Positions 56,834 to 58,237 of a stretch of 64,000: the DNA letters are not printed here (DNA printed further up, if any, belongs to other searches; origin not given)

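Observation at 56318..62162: MocA/MocC-like dehydrogenase + TIM-barrel + class-III aminotransferase + nucleotidyltransferase cluster suggests aminocyclitol or aminosugar metabolism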

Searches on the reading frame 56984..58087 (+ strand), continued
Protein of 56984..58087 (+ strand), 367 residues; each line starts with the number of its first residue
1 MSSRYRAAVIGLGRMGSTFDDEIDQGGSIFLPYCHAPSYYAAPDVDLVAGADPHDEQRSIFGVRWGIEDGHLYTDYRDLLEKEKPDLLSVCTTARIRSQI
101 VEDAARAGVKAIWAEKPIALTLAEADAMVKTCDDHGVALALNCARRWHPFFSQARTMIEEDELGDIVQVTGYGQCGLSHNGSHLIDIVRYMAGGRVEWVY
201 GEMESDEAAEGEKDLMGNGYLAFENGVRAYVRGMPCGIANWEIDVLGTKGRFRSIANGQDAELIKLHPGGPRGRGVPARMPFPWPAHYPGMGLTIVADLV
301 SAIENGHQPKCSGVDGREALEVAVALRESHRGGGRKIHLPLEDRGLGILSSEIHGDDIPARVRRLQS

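Call 76: predict_structure(alignment_id=A3)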
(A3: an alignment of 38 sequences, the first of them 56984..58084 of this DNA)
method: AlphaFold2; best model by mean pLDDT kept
length: 367 residues; sequences in the alignment: 38
mean_pLDDT: 88.8   pTM: 0.89
mean pLDDT of the five models: 88.8, 88.5, 87.2, 84.7, 84.4
residues with pLDDT >= 90: 234; 70-90: 94; 50-70: 38; < 50: 1
segments of 3 or more residues with pLDDT < 50: none
pLDDT, mean of each block of 10 residues (from residue 1): 83 64 59 81 94 89 92 97 97 88 98 92 97 98 84 94 97 87 93 96 91 91 98 81 95 89 91 87 80 92 95 95 96 95 94 68 59
secondary structure, 60 per line:
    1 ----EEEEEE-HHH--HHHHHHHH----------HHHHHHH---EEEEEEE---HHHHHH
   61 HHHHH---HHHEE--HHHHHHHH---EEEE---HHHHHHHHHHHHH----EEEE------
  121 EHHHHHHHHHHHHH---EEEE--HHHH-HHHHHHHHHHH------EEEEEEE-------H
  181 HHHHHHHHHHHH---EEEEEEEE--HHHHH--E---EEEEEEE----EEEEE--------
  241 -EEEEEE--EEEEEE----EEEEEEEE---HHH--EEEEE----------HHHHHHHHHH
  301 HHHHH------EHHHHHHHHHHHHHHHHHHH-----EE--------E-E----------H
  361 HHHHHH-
elements in order: E5-10 H17-24 H35-41 E45-51 H55-65 H76-83 E87-90 H94-106 E111-114 H122-134 E138-141 H144-147 H149-159 E166-172 H180-192 E196-203 H206-210 E217-223 E228-232 E242-247 E250-255 E260-267 E276-280 H291-305 H313-331 H360-366

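Call 80: fold_search(model_id=the predicted structure, library=pdb)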
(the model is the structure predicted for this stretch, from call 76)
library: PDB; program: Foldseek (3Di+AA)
matches with E <= 10: 1699; with E <= 0.001: 360
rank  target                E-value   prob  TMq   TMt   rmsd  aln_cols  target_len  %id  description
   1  5a02_A                6.4e-25  1.00  0.74  0.81   3.4       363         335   21  Crystal structure of aldose-aldose oxidoreductase from Caulobacter crescentus complexed with glycerol (released 2015-10-21)
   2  5a03_C                1.2e-24  1.00  0.75  0.81   3.4       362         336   20  Crystal structure of aldose-aldose oxidoreductase from Caulobacter crescentus complexed with xylose (released 2015-10-21)
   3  7x1x_A                9.2e-24  1.00  0.69  0.75   4.4       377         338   22  Crystal Structure of cis-4,5-dihydrodiol phthalate dehydrogenase in complex with NAD+ (released 2022-09-14)
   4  9m37_A                1.3e-23  1.00  0.69  0.76   4.2       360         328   21  Crystal structure of the DgpA2 protein from P581a bound to homoorientin (released 2026-03-04)
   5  7x2y_A                2.8e-23  1.00  0.71  0.75   4.1       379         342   21  Crystal Structure of cis-4,5-dihydrodiol phthalate dehydrogenase in complex with NAD+ and 3-Hydroxybenzoate (released 2022-09-14)
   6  7x2y_B                2.9e-23  1.00  0.69  0.74   4.7       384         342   22  Crystal Structure of cis-4,5-dihydrodiol phthalate dehydrogenase in complex with NAD+ and 3-Hydroxybenzoate (released 2022-09-14)
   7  3ezy_B                6.8e-23  1.00  0.68  0.74   7.6       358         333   21  Crystal structure of probable dehydrogenase TM_0414 from Thermotoga maritima (released 2009-01-13)
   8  1rye_B                7.3e-23  1.00  0.72  0.72   4.5       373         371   16  Crystal Structure of the Shifted Form of the Glucose-Fructose Oxidoreductase from Zymomonas mobilis (released 2005-02-15)
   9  3ezy_A                8.7e-23  1.00  0.68  0.74   7.6       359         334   21  Crystal structure of probable dehydrogenase TM_0414 from Thermotoga maritima (released 2009-01-13)
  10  5uhw_A                9.8e-23  1.00  0.69  0.74   4.9       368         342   19  Crystal Structure of an Oxidoreductase from Agrobacterium radiobacter in Complex with NAD+ and Magnesium (released 2017-01-25)
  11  7wzd_A                1.4e-22  1.00  0.71  0.75   4.7       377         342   22  Crystal Structure of cis-4,5-dihydrodiol phthalate dehydrogenase from Comamonas testosteroni KF1 (released 2022-09-14)
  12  1ofg_A                1.8e-22  1.00  0.72  0.70   5.2       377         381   16  GLUCOSE-FRUCTOSE OXIDOREDUCTASE (released 1997-04-21)
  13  3db2_C                1.9e-22  1.00  0.72  0.76   3.5       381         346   19  Crystal structure of a putative nadph-dependent oxidoreductase (dhaf_2064) from desulfitobacterium hafniense dcb-2 at  (released 2008-06-24)
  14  3cea_C                2.2e-22  1.00  0.68  0.73   6.7       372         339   22  Crystal structure of myo-inositol 2-dehydrogenase (NP_786804.1) from Lactobacillus plantarum at 2.40 A resolution (released 2008-03-11)
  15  3q2k_F                2.9e-22  1.00  0.67  0.75   5.9       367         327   20  Crystal structure of the WlbA dehydrogenase from Bordetella pertussis in complex with NADH and UDP-GlcNAcA (released 2011-01-19)
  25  3ezy_C                5.7e-22  1.00  0.65  0.72   7.9       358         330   20  Crystal structure of probable dehydrogenase TM_0414 from Thermotoga maritima (released 2009-01-13)
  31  3ezy_D                8.7e-22  1.00  0.67  0.73   7.7       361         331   20  Crystal structure of probable dehydrogenase TM_0414 from Thermotoga maritima (released 2009-01-13)
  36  3cea_A                1.5e-21  1.00  0.66  0.71   7.7       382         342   22  Crystal structure of myo-inositol 2-dehydrogenase (NP_786804.1) from Lactobacillus plantarum at 2.40 A resolution (released 2008-03-11)
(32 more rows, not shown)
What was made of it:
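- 56984..58087 (+): Gfo1: NAD-type Gfo/Idh/MocA oxidoreductase, 367 aa. First gene of the conserved triad. The model has pLDDT 88.8, and Foldseek hits spread over many sugar and cyclitol dehydrogenases at 15-22% identity (calls 76, 80).
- On Gfo/Idh/MocA oxidoreductase superfamily: The model gives Foldseek E = 1e-25 to 1e-21 against family structures (call 80).
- It models as a Gfo/Idh/MocA sugar dehydrogenase (calls 76, 80).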
